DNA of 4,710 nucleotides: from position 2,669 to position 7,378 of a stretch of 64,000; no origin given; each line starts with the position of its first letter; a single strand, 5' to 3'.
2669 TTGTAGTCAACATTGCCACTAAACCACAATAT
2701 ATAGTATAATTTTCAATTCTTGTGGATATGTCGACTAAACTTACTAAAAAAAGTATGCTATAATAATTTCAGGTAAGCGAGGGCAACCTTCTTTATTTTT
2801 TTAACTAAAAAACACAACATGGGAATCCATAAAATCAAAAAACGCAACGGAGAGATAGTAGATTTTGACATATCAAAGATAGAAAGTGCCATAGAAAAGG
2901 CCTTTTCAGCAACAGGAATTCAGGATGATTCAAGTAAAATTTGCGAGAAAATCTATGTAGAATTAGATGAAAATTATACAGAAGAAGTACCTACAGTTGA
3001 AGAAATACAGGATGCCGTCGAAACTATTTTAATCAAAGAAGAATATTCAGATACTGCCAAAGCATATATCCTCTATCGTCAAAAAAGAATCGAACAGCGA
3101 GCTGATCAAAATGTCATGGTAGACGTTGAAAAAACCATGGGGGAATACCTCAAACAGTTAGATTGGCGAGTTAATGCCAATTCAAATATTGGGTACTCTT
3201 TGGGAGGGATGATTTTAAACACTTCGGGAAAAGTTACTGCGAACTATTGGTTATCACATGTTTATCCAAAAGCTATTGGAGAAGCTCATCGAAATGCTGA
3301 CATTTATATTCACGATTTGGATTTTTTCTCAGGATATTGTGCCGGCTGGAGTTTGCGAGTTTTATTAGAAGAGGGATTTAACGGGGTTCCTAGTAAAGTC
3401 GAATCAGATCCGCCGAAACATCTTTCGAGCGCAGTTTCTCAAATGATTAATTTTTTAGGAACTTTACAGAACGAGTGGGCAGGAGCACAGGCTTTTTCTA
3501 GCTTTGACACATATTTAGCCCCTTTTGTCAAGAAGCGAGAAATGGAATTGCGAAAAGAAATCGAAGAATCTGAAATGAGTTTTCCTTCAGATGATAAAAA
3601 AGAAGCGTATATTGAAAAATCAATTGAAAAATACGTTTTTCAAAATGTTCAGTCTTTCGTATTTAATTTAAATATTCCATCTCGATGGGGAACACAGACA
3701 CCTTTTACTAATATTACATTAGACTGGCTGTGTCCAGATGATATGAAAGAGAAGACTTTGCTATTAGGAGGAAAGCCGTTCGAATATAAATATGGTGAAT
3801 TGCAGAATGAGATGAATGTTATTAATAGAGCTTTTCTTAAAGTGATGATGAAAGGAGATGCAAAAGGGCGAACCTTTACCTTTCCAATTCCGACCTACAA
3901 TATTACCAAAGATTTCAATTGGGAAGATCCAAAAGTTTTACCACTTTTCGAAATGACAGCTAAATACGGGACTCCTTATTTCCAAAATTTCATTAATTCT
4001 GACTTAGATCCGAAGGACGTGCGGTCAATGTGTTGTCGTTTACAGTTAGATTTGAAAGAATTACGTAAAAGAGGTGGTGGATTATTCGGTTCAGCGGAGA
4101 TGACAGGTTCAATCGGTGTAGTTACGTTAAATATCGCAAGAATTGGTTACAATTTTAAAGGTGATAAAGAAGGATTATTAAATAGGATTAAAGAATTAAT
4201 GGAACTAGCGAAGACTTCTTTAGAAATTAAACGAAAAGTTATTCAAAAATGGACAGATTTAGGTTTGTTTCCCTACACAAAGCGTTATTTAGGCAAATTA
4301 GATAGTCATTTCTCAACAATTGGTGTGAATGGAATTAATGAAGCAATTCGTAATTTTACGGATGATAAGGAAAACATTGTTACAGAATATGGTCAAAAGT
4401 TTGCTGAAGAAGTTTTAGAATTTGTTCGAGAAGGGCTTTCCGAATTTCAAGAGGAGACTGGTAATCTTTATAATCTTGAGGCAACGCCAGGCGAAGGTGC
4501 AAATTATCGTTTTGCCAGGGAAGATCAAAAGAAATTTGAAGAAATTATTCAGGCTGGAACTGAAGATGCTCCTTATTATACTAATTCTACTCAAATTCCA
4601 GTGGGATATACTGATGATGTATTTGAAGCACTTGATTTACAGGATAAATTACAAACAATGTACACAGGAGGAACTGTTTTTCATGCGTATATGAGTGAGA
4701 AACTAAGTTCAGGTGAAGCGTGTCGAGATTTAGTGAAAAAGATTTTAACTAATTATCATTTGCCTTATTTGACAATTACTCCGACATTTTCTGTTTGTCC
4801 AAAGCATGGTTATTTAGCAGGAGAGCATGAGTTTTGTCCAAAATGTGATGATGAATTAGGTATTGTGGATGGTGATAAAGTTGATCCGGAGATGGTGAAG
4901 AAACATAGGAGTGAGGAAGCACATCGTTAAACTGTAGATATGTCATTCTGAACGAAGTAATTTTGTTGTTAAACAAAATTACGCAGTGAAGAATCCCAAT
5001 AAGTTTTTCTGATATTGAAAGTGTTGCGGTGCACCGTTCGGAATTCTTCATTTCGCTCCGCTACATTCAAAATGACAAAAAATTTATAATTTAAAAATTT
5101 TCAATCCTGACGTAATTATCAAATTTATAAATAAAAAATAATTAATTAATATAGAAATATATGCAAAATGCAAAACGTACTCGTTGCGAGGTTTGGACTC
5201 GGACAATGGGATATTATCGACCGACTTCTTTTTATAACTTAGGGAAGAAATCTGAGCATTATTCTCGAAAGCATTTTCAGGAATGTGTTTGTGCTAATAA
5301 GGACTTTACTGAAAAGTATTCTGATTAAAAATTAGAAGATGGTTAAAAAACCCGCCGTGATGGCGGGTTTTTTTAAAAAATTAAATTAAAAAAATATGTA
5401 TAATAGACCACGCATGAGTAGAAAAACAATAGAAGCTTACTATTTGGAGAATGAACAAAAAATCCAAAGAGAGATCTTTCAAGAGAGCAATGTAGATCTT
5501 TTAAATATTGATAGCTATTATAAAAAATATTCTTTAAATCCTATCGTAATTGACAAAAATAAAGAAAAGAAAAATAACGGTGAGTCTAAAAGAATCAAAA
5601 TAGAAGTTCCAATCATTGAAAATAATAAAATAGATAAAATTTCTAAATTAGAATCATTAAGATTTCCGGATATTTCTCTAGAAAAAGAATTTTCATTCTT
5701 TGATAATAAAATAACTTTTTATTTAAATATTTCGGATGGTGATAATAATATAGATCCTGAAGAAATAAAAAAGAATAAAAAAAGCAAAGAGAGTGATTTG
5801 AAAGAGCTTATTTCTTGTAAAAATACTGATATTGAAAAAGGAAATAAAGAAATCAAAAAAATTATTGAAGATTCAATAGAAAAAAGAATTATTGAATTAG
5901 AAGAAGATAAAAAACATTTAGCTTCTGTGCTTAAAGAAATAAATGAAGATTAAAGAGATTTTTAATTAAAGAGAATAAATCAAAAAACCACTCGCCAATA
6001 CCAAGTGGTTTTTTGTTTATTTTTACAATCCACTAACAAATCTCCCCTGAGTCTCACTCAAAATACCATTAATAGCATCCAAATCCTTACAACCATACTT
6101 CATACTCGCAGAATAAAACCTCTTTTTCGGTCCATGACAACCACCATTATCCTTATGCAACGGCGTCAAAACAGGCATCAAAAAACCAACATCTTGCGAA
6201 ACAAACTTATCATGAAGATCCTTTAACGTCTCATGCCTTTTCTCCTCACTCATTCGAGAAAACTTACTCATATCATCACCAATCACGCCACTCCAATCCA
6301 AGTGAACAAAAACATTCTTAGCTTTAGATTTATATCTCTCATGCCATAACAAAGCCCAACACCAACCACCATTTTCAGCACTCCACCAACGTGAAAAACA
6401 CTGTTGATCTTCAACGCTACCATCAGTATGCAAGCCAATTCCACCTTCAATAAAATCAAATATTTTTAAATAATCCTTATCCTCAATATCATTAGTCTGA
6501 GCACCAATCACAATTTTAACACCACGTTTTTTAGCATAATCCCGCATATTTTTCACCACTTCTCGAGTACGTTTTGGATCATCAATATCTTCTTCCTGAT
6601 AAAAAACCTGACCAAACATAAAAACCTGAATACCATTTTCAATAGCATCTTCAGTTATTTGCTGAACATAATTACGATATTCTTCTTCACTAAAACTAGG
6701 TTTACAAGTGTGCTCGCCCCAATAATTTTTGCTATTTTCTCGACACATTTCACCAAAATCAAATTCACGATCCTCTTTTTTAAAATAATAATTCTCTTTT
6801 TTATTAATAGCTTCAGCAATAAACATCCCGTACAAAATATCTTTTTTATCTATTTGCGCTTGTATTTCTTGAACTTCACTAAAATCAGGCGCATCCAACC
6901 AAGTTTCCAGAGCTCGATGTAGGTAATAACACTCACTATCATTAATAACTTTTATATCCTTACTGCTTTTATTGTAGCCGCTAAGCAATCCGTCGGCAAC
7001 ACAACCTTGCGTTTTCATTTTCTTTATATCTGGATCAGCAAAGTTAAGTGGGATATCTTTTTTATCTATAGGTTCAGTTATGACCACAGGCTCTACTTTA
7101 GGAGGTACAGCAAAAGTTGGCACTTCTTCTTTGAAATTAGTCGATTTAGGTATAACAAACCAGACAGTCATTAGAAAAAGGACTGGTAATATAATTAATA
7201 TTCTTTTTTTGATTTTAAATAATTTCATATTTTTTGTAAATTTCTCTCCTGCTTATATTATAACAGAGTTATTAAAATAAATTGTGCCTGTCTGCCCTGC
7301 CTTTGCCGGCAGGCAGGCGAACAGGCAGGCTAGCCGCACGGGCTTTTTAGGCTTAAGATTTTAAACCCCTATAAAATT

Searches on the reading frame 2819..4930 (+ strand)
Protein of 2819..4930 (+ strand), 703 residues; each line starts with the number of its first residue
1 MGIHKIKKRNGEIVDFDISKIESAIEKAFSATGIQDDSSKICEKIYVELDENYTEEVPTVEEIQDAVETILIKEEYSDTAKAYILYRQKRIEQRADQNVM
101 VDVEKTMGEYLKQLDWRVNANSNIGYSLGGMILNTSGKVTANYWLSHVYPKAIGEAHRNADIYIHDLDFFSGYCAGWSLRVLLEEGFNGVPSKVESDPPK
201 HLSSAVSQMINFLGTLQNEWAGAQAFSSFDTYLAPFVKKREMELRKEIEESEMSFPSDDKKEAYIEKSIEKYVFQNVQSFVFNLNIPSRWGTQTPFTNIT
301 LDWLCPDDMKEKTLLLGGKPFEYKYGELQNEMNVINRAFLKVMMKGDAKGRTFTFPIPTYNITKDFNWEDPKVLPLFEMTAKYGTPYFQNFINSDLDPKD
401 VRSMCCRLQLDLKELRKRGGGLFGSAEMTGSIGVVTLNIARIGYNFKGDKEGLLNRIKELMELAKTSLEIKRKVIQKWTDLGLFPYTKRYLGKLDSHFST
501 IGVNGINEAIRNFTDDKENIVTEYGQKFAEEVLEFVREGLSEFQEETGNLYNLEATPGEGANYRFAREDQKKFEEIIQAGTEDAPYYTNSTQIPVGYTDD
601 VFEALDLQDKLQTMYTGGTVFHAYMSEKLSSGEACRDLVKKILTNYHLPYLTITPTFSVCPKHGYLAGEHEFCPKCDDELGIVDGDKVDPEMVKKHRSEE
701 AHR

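Call 24: search_protein_families(library=pfam, proteins=[window:2819-4930:+], max_evalue=0.01)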
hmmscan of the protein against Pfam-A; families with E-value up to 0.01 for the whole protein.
window:2819-4930:+ (703 aa): 2 families
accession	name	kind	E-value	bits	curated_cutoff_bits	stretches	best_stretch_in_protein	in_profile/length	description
PF13597.11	NRDD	-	7.6e-173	576.6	26.2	1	121-678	2-531/562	Anaerobic ribonucleoside-triphosphate reductase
PF03477.21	ATP-cone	-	2.8e-21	76.3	25.8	1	5-90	2-86/88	ATP cone domain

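Call 31: find_homologous_proteins(query=window:2819-4930:+, max_evalue=1e-50)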
Query window:2819-4930:+ (703 aa): 8000 proteins with E <= 1e-50 among 8000 candidates; the best 120 are listed.
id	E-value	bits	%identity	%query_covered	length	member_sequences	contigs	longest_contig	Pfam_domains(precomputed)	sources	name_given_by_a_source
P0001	0.0e+0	1626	100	100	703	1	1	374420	PF03477.22,PF13597.12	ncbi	-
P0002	0.0e+0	1550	94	100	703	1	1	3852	PF03477.22,PF13597.12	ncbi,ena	-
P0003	0.0e+0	1521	92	100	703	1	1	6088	PF03477.22,PF13597.12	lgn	-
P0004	0.0e+0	1480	88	100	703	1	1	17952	PF03477.22,PF13597.12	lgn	-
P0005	0.0e+0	1372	84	98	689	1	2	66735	PF03477.22,PF13597.12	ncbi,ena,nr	ncbi:MAG: ribonucleoside triphosphate reductase [Candidatus Moranbacteria bacterium]|nr:ribonucleosi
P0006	0.0e+0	1316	80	99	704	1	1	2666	PF03477.22,PF13597.12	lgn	-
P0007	0.0e+0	1310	79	100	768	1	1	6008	PF03477.22,PF13597.12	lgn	-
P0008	0.0e+0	1278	78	98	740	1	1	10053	PF03477.22,PF13597.12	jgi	jgi:ribonucleoside-triphosphate reductase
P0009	0.0e+0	1272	77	100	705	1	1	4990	PF03477.22,PF13597.12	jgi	jgi:ribonucleoside-triphosphate reductase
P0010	0.0e+0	1271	76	100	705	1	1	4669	PF03477.22,PF13597.12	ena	-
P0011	0.0e+0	1264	76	100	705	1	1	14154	PF03477.22,PF13597.12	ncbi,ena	-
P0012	0.0e+0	1256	75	100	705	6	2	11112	PF03477.22,PF13597.12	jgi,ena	jgi:ribonucleoside-triphosphate reductase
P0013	0.0e+0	1255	76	100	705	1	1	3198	PF03477.22,PF13597.12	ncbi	-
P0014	0.0e+0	1254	75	100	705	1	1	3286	PF03477.22,PF13597.12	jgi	jgi:ribonucleoside-triphosphate reductase (formate)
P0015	0.0e+0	1254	75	100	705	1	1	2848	PF03477.22,PF13597.12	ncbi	-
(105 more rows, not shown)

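Call 33: find_encoding_contigs(protein=P0005, flank=10000, max_places=3)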
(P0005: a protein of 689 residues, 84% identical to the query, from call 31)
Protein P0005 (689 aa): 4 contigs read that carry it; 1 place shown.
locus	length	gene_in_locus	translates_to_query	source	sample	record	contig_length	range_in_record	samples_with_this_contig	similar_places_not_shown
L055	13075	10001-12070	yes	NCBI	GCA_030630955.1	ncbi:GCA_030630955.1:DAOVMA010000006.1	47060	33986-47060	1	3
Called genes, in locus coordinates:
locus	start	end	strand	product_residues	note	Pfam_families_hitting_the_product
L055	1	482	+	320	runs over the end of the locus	PF01171:ATP_bind_3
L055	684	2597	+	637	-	PF06480:FtsH_ext (weak), PF00004:AAA, PF17862:AAA_lid_3, PF01434:Peptidase_M41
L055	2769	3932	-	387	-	PF03235:GmrSD_N, PF01844:HNH (weak)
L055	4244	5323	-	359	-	PF13784:Fic_N, PF02661:Fic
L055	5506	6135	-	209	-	PF18153:Cap15_CD_rec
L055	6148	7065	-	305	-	PF01909:NTP_transf_2 (weak), PF26305:CD_NTase_C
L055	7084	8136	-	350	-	PF13651:EcoRI_methylase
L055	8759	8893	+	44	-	-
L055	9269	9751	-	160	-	-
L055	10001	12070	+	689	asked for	PF03477:ATP-cone, PF13597:NRDD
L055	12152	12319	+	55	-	PF13597:NRDD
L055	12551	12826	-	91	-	PF00312:Ribosomal_S15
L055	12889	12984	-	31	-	-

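Call 34: find_encoding_contigs(protein=P0004, flank=10000, max_places=3)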
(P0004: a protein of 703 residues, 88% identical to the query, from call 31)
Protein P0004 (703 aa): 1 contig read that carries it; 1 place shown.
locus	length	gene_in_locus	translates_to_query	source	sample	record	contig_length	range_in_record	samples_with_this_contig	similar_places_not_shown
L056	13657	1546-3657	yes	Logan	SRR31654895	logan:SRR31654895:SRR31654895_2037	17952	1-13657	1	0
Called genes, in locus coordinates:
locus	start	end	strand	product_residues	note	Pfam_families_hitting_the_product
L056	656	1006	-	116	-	-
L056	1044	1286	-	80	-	-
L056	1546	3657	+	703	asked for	PF03477:ATP-cone, PF13597:NRDD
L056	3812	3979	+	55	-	PF13597:NRDD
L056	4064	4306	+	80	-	-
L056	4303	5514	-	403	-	-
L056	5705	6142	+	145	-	PF02367:TsaE, PF13476:AAA_23 (faint)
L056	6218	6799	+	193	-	PF00160:Pro_isomerase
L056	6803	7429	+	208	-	-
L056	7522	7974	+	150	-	PF12666:PrgI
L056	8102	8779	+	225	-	PF26593:TraC-like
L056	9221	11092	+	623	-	PF01935:DUF87, PF12846:AAA_10 (faint), PF19044:P-loop_TraG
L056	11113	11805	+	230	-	-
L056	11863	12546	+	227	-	-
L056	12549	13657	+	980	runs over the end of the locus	-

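Call 35: find_encoding_contigs(protein=P0007, flank=10000, max_places=3)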
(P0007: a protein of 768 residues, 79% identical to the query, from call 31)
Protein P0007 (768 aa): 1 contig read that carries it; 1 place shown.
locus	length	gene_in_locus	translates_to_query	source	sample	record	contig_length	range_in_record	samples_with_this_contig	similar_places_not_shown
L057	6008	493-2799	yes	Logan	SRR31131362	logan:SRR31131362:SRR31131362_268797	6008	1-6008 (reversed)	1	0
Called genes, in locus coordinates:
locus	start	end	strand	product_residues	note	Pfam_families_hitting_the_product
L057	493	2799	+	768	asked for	PF03477:ATP-cone, PF13597:NRDD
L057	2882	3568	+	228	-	PF01569:PAP2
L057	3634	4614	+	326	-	PF01171:ATP_bind_3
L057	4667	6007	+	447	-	?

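Call 40: find_encoding_contigs(protein=P0002, flank=10000, max_places=3)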
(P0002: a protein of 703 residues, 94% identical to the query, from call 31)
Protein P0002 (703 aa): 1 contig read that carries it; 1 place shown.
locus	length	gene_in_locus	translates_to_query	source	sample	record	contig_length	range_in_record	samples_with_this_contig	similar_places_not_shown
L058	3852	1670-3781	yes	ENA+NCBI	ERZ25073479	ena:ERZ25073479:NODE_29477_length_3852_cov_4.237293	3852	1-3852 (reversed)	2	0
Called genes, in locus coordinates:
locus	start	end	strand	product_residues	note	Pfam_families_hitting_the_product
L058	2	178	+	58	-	?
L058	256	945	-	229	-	-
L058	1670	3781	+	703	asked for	PF03477:ATP-cone, PF13597:NRDD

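Call 41: find_encoding_contigs(protein=P0003, flank=10000, max_places=3)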
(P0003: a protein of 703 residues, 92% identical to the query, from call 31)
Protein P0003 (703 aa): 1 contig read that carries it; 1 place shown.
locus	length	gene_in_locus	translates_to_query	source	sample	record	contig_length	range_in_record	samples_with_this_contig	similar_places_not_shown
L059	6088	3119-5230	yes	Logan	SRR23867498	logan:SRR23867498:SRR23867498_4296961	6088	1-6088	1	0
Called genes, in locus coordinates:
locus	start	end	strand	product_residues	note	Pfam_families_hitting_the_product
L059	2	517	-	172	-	?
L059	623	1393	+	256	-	PF01978:TrmB, PF09339:HTH_IclR (weak), PF13412:HTH_24 (weak)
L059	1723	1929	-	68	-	-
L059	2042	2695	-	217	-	-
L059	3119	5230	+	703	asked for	PF03477:ATP-cone, PF13597:NRDD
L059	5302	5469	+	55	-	PF13597:NRDD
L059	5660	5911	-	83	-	-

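Call 42: find_encoding_contigs(protein=P0001, flank=10000, max_places=3)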
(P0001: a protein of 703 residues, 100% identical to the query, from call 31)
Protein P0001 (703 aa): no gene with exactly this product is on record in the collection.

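Call 107: list_cluster_members(proteins=[P0001, P0121, P0124])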
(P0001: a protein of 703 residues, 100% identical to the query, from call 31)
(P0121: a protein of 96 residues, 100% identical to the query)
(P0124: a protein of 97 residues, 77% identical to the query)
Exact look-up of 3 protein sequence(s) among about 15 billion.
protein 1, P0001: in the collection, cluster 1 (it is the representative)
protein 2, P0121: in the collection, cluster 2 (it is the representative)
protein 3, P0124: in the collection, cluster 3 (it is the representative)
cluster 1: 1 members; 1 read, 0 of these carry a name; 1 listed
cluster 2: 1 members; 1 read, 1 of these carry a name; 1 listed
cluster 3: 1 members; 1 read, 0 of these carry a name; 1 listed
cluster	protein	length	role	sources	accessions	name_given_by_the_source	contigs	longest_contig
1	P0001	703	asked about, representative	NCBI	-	-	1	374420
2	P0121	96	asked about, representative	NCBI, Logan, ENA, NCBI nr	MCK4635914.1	MAG: GIY-YIG nuclease family protein [Candidatus Moranbacteria bacterium] | GIY-YIG nuclease family protein [Candidatus Moranbacteria bacterium]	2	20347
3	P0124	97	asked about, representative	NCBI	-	-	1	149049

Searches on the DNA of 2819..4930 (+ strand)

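Call 100: search_with_rna_model(model_id=R1, sources=[L010, L039, L067, L056, L055, L059, L058, L057, L028, L043, L046, L052], max_evalue=0.1)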
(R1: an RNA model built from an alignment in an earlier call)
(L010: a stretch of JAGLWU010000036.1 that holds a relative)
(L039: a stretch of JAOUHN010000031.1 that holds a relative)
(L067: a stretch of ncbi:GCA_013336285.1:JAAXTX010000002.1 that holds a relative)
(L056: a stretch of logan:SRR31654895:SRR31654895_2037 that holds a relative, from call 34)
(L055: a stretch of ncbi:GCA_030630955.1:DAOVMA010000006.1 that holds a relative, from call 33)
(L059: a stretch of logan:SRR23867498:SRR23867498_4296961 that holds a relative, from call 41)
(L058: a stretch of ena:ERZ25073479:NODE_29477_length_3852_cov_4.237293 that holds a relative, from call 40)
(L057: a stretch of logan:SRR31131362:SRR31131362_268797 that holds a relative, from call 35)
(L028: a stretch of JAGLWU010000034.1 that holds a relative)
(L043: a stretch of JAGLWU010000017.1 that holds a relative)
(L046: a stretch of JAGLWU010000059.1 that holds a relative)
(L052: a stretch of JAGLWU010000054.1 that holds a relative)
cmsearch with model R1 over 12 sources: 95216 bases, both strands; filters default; matches with E-value up to 0.1: 24.
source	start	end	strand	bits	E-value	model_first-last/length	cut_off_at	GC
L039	6585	6655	-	70.8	4.1e-13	1-71/71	no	0.3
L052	6933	7003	-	68.5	1.3e-12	1-71/71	no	0.28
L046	1302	1372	-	67.3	2.4e-12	1-71/71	no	0.31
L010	1742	1812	-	64.2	1.1e-11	1-71/71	no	0.31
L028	2803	2873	-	61.2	5.1e-11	1-71/71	no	0.38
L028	189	246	-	60.7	6.4e-11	1-71/71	no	0.29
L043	1850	1937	-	59.7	1.1e-10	1-71/71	no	0.31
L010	5793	5852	+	59.5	1.2e-10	1-71/71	no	0.27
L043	4277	4347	-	58.2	2.3e-10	1-71/71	no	0.28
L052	6833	6903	+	53.2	2.8e-09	1-71/71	no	0.35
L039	6465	6535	+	53.2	2.9e-09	1-71/71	no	0.42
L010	6202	6262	-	42.5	6.2e-07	1-71/71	no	0.21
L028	2700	2761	+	36.6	1.2e-05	1-71/71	no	0.26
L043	4174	4234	+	33.5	6e-05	1-71/71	no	0.33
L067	3357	3385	-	25.5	0.0034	1-71/71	no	0.55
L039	6584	6650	+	25.2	0.004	1-71/71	no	0.28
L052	6936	6998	+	24.9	0.0046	6-68/71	no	0.27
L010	5798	5849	-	24.5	0.0055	6-68/71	no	0.25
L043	1750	1820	+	24.4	0.0057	1-71/71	no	0.32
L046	1305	1367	+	24.1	0.0069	6-68/71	no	0.3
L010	1745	1807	+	23.1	0.011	6-68/71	no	0.3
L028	192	241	+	22.5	0.015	6-68/71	no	0.28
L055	5387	5466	+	22.2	0.017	1-71/71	no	0.39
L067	2951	2980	-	21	0.032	1-71/71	no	0.63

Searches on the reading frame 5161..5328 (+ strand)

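Call 24: search_protein_families(library=pfam, proteins=[window:5161-5328:+], max_evalue=0.01)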
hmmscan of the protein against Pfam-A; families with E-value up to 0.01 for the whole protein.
window:5161-5328:+ (55 aa): 1 family
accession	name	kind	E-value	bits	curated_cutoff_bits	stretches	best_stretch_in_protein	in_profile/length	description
PF13597.11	NRDD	-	3.4e-07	29.7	26.2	1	7-39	532-562/562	Anaerobic ribonucleoside-triphosphate reductase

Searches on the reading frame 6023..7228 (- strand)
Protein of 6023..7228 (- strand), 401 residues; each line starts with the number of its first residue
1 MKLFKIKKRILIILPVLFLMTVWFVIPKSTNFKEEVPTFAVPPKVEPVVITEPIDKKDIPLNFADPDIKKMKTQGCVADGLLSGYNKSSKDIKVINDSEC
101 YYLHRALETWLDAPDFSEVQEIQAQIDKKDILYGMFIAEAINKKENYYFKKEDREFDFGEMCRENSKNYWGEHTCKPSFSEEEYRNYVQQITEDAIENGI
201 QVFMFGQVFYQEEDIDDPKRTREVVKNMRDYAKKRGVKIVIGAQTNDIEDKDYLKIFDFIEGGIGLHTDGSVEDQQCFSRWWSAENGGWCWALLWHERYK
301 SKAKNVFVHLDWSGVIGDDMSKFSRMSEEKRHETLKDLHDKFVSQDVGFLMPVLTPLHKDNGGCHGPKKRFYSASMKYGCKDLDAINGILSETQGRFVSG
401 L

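Call 24: search_protein_families(library=pfam, proteins=[window:6023-7228:-], max_evalue=0.01)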
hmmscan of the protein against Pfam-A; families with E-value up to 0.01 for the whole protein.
window:6023-7228:- (401 aa): 0 families

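Call 73: find_encoding_contigs(protein=window:6023-7228:-, flank=10000, max_places=10)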
Protein window:6023-7228:- (401 aa): no gene with exactly this product is on record in the collection.

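Call 74: find_related_loci(query=window:6023-7228:-, collection=metagenome_contigs, flank=6000)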
Query window:6023-7228:- (401 aa) in metagenome_contigs; peptide patterns used: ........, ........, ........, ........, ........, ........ (x = any residue, [..] = any of these).
320 stretches matched a pattern; 7 encode a relative of the query (tblastn E <= 1e-3); 7 distinct loci.
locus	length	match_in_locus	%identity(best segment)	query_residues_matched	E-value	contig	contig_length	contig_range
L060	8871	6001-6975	66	66-390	2e-156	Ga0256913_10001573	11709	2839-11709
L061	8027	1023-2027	63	56-390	7e-154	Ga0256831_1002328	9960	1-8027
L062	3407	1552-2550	61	55-390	1e-153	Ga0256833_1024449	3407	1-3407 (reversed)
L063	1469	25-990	63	66-390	2e-154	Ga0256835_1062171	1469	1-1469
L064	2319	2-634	60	181-394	3e-87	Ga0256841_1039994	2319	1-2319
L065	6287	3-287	73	296-390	3e-42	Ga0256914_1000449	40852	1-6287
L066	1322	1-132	80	347-390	2e-18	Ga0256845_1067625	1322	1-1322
